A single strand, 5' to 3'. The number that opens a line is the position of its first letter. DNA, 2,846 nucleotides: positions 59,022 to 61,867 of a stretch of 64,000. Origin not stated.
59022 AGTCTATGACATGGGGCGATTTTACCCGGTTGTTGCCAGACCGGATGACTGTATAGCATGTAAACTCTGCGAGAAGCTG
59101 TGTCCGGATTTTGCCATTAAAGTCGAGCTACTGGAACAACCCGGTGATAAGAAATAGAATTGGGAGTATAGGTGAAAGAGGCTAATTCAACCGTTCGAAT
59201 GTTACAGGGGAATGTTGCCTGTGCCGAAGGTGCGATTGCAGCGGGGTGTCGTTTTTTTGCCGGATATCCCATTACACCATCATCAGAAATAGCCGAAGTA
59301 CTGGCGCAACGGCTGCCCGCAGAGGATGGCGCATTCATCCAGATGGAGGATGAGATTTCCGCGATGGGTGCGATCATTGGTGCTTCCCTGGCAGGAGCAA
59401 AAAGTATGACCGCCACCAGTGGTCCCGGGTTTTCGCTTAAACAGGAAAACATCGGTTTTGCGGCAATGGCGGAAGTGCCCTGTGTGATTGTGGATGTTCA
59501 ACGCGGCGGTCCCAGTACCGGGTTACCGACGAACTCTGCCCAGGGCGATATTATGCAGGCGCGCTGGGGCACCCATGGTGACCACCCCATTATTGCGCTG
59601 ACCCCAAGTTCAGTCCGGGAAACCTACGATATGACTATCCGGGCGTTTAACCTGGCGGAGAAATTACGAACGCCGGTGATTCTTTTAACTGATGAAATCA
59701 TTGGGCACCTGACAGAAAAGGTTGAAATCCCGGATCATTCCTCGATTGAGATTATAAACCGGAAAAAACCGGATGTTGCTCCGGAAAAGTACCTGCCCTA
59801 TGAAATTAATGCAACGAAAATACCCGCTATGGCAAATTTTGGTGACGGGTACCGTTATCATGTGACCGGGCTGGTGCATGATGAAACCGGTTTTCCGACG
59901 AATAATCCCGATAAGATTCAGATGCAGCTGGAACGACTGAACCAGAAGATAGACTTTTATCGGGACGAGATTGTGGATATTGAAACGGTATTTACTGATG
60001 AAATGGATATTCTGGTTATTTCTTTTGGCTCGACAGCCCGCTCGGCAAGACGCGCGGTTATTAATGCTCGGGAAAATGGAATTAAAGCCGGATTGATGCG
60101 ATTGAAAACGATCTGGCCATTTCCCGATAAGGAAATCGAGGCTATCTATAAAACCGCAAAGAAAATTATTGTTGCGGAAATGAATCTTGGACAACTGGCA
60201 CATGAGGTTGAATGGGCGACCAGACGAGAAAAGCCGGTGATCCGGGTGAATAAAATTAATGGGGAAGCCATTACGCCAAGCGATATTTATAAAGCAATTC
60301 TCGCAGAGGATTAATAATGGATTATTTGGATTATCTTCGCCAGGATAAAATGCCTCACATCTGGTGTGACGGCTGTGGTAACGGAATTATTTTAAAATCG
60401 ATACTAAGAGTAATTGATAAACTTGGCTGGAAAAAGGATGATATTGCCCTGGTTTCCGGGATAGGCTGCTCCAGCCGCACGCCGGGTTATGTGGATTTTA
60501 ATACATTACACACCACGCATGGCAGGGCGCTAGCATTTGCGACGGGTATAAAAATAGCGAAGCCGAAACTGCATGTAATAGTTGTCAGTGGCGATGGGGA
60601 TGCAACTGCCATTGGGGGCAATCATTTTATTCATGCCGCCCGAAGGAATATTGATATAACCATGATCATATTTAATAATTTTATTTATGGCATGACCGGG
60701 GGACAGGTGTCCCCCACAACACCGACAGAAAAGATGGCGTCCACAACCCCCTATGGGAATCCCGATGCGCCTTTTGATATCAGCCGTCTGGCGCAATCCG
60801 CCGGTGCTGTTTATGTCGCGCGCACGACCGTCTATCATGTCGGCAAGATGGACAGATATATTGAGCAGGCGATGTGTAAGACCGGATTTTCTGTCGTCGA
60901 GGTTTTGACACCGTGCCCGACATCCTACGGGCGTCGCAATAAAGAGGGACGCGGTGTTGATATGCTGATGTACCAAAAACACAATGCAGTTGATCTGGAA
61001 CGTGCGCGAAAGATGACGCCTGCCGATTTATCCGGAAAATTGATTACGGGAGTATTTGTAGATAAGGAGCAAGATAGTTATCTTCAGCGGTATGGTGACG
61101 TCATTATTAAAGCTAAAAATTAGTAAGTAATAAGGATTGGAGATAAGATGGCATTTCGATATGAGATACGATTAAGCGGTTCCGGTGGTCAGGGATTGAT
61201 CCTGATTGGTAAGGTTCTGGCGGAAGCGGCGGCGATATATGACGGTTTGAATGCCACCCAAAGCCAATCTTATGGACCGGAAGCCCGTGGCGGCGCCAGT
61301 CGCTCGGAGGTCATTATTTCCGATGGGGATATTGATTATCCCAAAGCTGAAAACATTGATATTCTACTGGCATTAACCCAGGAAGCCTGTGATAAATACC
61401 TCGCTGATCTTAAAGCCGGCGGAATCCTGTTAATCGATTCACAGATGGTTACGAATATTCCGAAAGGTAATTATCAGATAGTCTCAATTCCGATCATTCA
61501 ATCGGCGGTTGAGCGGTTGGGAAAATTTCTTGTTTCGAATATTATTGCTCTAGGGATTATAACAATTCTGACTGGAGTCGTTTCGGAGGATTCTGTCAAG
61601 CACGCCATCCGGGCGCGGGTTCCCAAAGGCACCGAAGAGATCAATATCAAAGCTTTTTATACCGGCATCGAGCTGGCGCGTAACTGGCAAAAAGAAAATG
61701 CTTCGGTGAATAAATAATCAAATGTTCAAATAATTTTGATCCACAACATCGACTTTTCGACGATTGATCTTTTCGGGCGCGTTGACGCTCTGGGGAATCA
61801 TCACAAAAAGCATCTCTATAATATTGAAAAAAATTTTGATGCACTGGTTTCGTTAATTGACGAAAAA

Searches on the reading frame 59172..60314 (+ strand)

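Call 42: search_protein_families(library=pfam, proteins=[window:59172-60314:+], max_evalue=0.001)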
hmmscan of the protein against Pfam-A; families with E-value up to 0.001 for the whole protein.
window:59172-60314:+ (380 aa): 3 families
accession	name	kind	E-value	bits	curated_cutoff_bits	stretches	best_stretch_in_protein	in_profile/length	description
PF01855.24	POR_N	-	1e-75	254.9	27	1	19-252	1-228/231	Pyruvate flavodoxin/ferredoxin oxidoreductase, thiamine diP-bdg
PF17147.9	PFOR_II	-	1.3e-24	86.9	27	1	279-372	2-102/102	Pyruvate:ferredoxin oxidoreductase core domain II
PF02780.25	Transketolase_C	-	1.3e-06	28.8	25.9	1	277-338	9-70/124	Transketolase, C-terminal domain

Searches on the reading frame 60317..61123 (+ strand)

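Call 42: search_protein_families(library=pfam, proteins=[window:60317-61123:+], max_evalue=0.001)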
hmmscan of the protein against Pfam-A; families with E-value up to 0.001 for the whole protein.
window:60317-61123:+ (268 aa): 1 family
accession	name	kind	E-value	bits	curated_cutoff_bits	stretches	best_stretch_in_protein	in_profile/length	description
PF02775.26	TPP_enzyme_C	-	2.6e-35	121.9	21.9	1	49-196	2-151/151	Thiamine pyrophosphate enzyme, C-terminal TPP binding domain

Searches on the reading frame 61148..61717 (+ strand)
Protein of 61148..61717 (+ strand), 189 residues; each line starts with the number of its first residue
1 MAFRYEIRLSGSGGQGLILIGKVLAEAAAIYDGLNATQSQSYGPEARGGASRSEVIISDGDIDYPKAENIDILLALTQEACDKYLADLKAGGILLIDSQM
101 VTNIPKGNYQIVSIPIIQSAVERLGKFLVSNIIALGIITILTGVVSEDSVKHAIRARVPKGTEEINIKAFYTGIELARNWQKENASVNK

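Call 76: search_protein_families(library=ncbifam, proteins=[window:61148-61717:+], max_evalue=0.01)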
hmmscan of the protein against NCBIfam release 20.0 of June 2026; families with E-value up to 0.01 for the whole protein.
window:61148-61717:+ (189 aa): 25 families
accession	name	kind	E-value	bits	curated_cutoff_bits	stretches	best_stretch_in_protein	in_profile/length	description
NF006323.0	PRK08537.1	equivalog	3e-63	212.5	235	1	4-178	2-179/181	2-oxoacid:ferredoxin oxidoreductase subunit gamma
NF006211.0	PRK08338.1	equivalog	1.8e-40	138.2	239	1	6-177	2-168/170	2-oxoacid:ferredoxin oxidoreductase subunit gamma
NF006275.0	PRK08441.1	equivalog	6.2e-34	117.2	216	1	4-182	2-183/185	2-oxoglutarate-acceptor oxidoreductase subunit OorC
TIGR03710.1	OAFO_sf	subfamily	5.4e-25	88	482.75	1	5-183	2-179/561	2-oxoacid:acceptor oxidoreductase subunit alpha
NF005325.0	PRK06853.1-5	equivalog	4.7e-17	62.4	230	2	6-105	5-104/192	indolepyruvate oxidoreductase subunit beta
TIGR02175.1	PorC_KorC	subfamily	7e-17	61.7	81.1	1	5-175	2-173/177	2-oxoacid:acceptor oxidoreductase, gamma subunit, pyruvate/2-ketoisovalerate family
NF005324.0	PRK06853.1-4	equivalog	2.3e-16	60.2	222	1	4-182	2-194/196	indolepyruvate oxidoreductase subunit beta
NF005323.0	PRK06853.1-3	equivalog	8.4e-16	58.5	238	1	4-176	6-194/197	indolepyruvate oxidoreductase subunit beta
NF040683.1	PorC_Meth_Thtga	equivalog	7.6e-15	55.1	270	1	5-175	2-171/177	pyruvate synthase subunit PorC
TIGR03334.1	IOR_beta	equivalog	1.5e-14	54.4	205.8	2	5-102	1-97/189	indolepyruvate ferredoxin oxidoreductase subunit beta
NF005322.0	PRK06853.1-2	equivalog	5.3e-13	49.2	237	2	6-100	7-101/197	indolepyruvate oxidoreductase subunit beta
NF004916.0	PRK06274.1-2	equivalog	8.2e-13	48.8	227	1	9-177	7-176/178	indolepyruvate oxidoreductase subunit beta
NF006321.0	PRK08534.1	equivalog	2e-12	47.2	225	1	6-172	3-172/181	pyruvate ferredoxin oxidoreductase subunit gamma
NF045762.1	PhenlGlyoxDHPadE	equivalog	1.8e-10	41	300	1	5-156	2-157/187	NADH-dependent phenylglyoxylate dehydrogenase subunit gamma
NF005326.0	PRK06853.1-6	equivalog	4.8e-10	39.6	348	1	5-179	4-198/202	indolepyruvate oxidoreductase subunit beta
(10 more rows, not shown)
